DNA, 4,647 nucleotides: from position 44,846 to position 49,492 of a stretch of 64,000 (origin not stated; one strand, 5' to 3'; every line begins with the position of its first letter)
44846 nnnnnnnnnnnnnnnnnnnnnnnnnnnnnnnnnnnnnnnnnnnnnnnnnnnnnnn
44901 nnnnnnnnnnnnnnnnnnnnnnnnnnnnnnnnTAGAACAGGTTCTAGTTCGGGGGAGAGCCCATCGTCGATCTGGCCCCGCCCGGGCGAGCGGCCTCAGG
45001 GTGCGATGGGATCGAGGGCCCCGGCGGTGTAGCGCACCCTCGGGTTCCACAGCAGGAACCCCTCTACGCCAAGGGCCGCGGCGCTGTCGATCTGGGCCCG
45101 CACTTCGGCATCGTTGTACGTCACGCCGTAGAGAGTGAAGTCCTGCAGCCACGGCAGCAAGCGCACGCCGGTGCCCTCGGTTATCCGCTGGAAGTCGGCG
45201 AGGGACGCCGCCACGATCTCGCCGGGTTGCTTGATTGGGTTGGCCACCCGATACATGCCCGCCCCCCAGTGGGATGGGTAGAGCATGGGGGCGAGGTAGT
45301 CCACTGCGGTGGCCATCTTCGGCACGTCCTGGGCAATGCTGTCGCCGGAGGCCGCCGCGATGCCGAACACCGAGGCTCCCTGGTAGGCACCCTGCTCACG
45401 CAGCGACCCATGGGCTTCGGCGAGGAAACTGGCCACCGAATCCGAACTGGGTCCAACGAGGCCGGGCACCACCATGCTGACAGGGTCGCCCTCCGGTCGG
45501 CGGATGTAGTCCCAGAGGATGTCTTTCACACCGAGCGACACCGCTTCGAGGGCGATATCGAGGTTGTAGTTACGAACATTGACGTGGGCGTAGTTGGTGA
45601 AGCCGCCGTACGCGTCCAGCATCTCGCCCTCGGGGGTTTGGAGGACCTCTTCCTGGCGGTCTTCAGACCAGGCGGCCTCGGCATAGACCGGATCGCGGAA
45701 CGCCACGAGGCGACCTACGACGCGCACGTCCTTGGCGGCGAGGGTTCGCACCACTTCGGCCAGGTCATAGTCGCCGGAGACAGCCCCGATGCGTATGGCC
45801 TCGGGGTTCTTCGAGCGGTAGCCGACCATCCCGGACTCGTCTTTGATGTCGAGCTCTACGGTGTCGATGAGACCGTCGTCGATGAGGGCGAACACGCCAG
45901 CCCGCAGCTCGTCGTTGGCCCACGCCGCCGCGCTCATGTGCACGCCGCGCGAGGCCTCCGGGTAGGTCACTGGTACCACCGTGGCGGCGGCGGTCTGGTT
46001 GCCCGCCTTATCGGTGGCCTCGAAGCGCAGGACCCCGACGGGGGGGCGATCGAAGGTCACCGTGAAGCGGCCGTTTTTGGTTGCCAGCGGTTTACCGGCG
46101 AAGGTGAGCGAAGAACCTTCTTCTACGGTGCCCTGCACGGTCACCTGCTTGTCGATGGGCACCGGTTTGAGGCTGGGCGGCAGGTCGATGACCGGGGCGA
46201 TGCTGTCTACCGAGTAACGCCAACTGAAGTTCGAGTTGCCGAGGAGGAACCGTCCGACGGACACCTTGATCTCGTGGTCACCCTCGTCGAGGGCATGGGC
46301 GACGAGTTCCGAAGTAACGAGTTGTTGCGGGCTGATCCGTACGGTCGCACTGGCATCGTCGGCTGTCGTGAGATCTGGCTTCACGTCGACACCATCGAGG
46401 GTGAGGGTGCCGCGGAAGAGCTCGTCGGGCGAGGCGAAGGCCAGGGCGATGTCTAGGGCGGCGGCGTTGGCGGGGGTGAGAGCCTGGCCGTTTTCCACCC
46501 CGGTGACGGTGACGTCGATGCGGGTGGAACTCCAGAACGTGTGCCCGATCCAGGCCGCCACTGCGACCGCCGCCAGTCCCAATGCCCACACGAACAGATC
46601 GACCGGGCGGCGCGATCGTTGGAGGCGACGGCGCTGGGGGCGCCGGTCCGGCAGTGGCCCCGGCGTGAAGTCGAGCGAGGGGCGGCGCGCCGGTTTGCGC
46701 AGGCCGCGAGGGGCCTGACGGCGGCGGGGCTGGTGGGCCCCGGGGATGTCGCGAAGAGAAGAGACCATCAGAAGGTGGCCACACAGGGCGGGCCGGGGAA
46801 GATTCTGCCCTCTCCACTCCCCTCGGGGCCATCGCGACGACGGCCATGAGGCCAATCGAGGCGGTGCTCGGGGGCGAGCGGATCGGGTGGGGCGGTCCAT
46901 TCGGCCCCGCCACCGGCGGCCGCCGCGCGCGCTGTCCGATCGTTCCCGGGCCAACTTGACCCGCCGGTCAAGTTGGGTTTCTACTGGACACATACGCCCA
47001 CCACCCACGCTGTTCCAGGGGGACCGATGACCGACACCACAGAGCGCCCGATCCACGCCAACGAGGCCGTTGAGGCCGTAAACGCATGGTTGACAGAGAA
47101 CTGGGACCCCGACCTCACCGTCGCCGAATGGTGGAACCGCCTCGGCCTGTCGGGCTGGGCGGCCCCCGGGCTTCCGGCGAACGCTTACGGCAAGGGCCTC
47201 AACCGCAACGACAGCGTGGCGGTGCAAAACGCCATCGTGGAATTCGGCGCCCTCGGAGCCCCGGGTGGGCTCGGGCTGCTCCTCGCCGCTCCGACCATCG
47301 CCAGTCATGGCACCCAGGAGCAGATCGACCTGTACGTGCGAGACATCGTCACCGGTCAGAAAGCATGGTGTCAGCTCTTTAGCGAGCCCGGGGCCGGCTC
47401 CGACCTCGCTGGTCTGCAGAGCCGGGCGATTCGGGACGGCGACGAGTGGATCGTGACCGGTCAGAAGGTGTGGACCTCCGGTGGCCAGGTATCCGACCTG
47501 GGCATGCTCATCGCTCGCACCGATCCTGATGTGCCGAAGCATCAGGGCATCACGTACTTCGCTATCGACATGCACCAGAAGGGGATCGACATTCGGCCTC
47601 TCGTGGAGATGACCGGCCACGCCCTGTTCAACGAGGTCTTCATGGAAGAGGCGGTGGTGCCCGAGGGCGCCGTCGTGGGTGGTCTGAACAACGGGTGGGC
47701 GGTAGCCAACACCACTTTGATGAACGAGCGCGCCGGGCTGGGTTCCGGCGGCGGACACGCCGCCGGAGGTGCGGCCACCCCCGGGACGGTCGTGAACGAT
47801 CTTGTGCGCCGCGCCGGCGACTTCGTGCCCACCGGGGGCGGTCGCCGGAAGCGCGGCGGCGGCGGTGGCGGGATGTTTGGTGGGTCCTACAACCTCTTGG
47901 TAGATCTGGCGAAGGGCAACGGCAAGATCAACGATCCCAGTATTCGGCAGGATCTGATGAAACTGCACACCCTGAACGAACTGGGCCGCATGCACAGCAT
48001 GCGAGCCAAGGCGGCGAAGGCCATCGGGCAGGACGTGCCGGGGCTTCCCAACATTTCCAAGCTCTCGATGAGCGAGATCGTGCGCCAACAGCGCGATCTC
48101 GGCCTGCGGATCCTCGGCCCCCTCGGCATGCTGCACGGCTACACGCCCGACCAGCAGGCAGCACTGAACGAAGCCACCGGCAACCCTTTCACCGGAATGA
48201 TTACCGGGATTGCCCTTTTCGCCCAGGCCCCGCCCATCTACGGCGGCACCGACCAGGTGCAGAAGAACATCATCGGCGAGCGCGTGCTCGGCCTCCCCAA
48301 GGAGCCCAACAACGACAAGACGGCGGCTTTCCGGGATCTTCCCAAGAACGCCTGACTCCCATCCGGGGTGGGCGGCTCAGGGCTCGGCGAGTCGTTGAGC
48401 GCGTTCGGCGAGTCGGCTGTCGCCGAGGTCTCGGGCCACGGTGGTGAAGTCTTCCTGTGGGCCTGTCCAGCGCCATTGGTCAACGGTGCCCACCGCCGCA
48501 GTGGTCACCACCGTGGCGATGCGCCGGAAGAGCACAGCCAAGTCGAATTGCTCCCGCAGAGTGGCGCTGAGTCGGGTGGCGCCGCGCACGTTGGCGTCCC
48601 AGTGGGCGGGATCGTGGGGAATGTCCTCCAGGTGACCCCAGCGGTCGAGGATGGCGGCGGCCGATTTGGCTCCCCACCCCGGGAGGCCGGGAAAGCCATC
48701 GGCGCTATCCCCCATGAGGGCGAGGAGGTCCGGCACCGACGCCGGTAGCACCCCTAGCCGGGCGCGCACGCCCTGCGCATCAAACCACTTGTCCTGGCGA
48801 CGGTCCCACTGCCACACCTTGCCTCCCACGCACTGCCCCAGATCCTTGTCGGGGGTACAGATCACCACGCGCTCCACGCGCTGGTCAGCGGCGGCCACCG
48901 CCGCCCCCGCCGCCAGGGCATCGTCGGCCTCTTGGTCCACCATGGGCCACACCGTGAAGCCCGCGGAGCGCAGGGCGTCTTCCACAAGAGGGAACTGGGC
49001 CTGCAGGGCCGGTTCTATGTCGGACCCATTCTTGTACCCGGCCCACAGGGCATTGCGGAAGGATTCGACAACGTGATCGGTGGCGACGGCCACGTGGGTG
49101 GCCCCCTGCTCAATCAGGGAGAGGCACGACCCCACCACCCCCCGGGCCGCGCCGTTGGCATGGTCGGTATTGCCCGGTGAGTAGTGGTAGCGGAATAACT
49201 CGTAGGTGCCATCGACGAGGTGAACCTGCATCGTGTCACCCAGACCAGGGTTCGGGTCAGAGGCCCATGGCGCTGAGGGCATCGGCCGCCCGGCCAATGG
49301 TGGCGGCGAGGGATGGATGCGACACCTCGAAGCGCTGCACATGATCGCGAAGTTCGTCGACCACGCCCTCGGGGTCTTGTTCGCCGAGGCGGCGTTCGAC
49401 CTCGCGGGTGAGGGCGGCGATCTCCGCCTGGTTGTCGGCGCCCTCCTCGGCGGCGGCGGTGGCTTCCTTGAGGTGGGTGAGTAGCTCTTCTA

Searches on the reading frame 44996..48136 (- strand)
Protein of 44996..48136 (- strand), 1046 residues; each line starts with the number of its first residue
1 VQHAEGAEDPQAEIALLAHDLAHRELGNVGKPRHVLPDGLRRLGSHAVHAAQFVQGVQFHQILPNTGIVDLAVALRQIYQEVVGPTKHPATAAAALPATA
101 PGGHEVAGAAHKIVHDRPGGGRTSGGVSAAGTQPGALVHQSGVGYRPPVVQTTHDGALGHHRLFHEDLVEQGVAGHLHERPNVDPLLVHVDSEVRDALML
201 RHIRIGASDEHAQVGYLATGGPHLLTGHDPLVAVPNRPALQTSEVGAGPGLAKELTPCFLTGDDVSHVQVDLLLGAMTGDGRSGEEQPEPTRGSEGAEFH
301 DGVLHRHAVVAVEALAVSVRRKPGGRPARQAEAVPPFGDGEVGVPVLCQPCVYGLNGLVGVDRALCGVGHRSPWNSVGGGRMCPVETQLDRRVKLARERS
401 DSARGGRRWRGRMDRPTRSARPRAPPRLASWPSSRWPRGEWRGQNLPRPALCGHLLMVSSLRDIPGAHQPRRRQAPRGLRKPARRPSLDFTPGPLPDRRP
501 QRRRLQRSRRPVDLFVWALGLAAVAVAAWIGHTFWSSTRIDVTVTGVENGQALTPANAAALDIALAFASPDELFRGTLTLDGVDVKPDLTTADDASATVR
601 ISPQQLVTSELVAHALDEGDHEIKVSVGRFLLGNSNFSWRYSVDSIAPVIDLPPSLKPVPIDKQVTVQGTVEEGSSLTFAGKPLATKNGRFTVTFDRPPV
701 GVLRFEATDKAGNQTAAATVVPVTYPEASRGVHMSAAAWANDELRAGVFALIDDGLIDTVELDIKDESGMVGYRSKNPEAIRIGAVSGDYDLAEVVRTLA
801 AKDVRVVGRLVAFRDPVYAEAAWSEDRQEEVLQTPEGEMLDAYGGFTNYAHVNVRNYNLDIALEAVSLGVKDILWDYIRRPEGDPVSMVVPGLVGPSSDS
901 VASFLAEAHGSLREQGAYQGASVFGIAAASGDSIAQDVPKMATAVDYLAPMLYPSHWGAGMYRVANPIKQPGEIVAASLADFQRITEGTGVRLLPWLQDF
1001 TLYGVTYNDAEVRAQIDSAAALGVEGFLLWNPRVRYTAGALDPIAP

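Call 13: search_protein_families(library=pfam, proteins=[window:44996-48136:-], max_evalue=0.001)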
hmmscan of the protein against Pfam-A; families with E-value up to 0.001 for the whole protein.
window:44996-48136:- (1046 aa): 1 family
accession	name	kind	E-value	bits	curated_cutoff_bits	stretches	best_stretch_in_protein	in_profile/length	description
PF13200.12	DUF4015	-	2.4e-78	263.9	27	1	731-1036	1-313/313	Putative glycosyl hydrolase domain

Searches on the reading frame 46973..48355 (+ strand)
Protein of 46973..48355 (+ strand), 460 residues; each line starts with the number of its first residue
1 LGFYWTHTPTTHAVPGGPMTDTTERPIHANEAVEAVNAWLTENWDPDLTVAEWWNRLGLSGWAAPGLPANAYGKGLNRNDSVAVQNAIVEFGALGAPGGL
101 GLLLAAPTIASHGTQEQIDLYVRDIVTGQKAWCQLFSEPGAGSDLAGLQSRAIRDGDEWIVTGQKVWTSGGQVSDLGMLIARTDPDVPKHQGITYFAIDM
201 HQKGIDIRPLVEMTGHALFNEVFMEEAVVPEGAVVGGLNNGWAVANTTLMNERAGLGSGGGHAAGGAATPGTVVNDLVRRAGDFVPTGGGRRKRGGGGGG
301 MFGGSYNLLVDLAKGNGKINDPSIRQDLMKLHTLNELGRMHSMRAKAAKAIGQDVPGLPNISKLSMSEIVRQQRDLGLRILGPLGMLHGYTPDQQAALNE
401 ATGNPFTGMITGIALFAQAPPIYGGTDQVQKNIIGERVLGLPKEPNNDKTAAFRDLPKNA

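Call 11: search_protein_families(library=pfam, proteins=[window:46973-48355:+], max_evalue=0.001)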
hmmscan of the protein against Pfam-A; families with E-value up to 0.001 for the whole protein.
window:46973-48355:+ (460 aa): 3 families
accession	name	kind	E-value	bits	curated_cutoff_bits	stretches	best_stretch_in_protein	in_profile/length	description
PF02770.24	Acyl-CoA_dh_M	-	2.2e-18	66.6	33.3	1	133-216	1-84/97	Acyl-CoA dehydrogenase, middle domain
PF00441.29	Acyl-CoA_dh_1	-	2.4e-11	44.4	22.4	1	315-439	39-150/150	Acyl-CoA dehydrogenase, C-terminal domain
PF02771.21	Acyl-CoA_dh_N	-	6.1e-05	23.8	22.9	1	36-128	23-112/113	Acyl-CoA dehydrogenase, N-terminal domain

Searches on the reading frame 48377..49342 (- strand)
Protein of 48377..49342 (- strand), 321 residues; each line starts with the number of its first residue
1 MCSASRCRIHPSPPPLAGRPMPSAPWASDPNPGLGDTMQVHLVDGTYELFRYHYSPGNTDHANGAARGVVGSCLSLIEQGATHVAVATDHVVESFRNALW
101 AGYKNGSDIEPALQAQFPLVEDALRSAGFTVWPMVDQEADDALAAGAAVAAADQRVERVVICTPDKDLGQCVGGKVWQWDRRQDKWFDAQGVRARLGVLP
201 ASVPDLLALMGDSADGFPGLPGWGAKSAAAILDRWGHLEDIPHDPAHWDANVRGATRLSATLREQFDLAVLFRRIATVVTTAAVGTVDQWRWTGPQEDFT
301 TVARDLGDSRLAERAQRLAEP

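Call 11: search_protein_families(library=pfam, proteins=[window:48377-49342:-], max_evalue=0.001)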
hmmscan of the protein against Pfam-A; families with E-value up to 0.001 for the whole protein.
window:48377-49342:- (321 aa): 2 families
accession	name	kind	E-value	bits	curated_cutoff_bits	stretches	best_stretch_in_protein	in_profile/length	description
PF02739.22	5_3_exonuc_N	-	2e-24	86.6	34.3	1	40-197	2-164/164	5'-3' exonuclease, N-terminal resolvase-like domain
PF01367.25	5_3_exonuc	-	9.7e-17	61.7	40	1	199-297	2-96/97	5'-3' exonuclease, C-terminal SAM fold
